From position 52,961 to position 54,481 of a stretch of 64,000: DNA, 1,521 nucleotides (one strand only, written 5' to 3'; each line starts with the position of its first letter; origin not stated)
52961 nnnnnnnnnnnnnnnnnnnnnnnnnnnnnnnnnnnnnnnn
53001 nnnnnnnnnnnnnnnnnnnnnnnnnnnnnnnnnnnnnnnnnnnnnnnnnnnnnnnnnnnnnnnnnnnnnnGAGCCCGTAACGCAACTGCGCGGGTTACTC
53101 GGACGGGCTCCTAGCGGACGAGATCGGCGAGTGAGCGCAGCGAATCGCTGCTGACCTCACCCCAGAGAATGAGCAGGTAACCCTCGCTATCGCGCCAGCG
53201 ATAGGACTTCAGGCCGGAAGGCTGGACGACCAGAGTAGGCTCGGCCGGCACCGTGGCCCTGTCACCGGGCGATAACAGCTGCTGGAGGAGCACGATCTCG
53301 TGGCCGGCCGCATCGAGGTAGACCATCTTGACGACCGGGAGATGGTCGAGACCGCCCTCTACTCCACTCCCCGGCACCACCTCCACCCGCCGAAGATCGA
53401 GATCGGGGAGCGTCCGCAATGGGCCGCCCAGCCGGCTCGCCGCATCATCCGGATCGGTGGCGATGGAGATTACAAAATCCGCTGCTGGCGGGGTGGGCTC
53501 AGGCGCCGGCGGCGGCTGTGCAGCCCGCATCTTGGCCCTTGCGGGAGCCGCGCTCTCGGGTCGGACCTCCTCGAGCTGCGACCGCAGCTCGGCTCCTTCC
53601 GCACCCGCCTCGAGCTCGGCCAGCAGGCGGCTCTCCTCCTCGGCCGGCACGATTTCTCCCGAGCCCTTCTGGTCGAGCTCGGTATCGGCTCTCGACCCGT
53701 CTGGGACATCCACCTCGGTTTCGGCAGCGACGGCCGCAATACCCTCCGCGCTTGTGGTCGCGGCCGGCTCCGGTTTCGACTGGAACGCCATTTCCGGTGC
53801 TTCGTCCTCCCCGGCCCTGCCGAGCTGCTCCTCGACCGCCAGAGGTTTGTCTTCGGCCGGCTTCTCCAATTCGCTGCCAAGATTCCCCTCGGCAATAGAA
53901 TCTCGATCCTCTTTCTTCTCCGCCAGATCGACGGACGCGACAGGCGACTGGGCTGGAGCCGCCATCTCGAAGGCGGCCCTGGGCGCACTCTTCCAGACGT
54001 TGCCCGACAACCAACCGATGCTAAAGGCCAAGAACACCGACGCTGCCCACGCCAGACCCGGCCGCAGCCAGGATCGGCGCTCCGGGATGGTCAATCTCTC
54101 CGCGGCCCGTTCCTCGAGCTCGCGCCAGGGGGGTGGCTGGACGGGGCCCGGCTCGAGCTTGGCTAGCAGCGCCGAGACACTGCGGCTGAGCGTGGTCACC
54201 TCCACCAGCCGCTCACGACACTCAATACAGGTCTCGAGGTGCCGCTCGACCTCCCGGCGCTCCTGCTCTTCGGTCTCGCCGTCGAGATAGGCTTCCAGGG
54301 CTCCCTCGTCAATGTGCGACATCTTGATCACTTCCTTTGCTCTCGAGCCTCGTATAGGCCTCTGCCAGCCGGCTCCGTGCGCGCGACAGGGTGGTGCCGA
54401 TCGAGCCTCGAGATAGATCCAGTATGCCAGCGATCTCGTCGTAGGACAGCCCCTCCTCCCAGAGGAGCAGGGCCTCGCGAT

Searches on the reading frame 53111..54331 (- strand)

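Call 42: search_protein_families(library=pfam, proteins=[window:53111-54331:-], max_evalue=0.00001)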
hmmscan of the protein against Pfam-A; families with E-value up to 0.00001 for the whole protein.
window:53111-54331:- (406 aa): 1 family
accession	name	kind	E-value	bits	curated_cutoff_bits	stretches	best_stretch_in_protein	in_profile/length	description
PF13490.11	zf-HC2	-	7e-07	29.7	22.2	1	11-39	7-35/35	Putative zinc-finger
